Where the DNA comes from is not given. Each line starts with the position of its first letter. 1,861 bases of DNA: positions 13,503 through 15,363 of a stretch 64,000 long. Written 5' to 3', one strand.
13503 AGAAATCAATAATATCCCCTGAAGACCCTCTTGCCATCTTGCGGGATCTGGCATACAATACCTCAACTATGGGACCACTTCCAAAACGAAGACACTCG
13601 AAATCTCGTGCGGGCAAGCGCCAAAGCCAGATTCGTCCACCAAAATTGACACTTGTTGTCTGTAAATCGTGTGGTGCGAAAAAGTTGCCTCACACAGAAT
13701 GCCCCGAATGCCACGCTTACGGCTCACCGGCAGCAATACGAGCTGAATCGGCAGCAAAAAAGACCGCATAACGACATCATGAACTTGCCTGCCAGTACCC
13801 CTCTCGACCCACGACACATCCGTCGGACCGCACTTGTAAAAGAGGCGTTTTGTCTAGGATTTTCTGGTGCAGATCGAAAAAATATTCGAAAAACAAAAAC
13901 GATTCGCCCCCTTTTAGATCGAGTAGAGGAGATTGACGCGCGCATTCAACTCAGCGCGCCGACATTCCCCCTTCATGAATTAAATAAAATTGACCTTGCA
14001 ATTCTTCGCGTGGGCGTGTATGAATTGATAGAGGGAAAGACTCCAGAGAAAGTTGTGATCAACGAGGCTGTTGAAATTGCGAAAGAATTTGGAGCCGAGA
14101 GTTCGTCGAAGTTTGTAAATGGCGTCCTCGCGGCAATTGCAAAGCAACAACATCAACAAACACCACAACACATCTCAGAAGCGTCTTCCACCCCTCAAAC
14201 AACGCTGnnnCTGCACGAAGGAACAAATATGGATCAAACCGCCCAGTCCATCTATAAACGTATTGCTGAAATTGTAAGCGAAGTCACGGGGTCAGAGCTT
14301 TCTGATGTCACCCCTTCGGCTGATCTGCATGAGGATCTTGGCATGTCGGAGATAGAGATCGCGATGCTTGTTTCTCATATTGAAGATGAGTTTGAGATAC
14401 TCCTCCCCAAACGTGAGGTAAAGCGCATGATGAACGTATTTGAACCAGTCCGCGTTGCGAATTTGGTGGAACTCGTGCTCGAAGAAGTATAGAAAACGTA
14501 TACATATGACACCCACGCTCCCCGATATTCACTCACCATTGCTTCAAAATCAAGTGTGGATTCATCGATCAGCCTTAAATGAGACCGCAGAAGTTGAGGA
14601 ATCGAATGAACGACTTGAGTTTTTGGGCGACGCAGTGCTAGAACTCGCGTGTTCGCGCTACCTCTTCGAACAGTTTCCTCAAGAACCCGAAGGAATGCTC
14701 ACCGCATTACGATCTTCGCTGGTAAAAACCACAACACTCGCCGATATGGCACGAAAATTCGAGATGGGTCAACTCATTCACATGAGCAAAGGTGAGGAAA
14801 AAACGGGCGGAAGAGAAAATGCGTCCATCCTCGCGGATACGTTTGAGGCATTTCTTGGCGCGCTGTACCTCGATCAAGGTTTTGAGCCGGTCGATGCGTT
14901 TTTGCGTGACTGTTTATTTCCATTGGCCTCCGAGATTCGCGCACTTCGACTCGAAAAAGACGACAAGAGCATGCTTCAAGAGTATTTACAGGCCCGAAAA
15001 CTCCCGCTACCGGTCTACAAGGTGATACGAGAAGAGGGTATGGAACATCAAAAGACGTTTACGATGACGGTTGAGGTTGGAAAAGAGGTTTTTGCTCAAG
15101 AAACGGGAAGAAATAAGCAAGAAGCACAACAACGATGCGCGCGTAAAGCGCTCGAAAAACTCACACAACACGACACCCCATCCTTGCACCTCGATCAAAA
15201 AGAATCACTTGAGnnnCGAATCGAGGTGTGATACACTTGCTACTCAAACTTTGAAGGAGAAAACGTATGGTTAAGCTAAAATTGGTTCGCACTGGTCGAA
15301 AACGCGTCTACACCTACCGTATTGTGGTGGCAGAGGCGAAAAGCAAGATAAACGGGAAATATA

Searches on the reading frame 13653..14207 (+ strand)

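Call 70: search_protein_families(library=pfam, proteins=[window:13653-14207:+], max_evalue=0.001)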
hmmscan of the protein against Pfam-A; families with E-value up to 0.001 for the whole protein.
window:13653-14207:+ (185 aa): 1 family
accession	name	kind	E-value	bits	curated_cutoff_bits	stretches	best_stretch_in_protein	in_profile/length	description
PF01029.23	NusB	-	7.4e-24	85.1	23.1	1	84-164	52-133/133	NusB family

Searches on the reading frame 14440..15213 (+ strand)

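Call 70: search_protein_families(library=pfam, proteins=[window:14440-15213:+], max_evalue=0.001)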
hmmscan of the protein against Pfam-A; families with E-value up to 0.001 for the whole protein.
window:14440-15213:+ (258 aa): 5 families
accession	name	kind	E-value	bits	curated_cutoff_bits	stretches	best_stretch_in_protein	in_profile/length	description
PF14622.11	Ribonucleas_3_3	-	9e-34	116.8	35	1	35-160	4-125/128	Ribonuclease-III-like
PF00636.31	Ribonuclease_3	-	1.2e-26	93.9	27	1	57-147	1-102/102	Ribonuclease III domain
PF00035.32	dsrm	-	4.4e-19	69.3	23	1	176-241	2-66/66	Double-stranded RNA binding motif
PF22935.1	RM44_endonuclase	-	9.9e-09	35.8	27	1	47-142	50-139/139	Large ribosomal subunit protein mL44, endonuclease domain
PF14709.13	DND1_DSRM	-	0.00065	20.4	25.7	0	175-241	3-79/80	double strand RNA binding domain from DEAD END PROTEIN 1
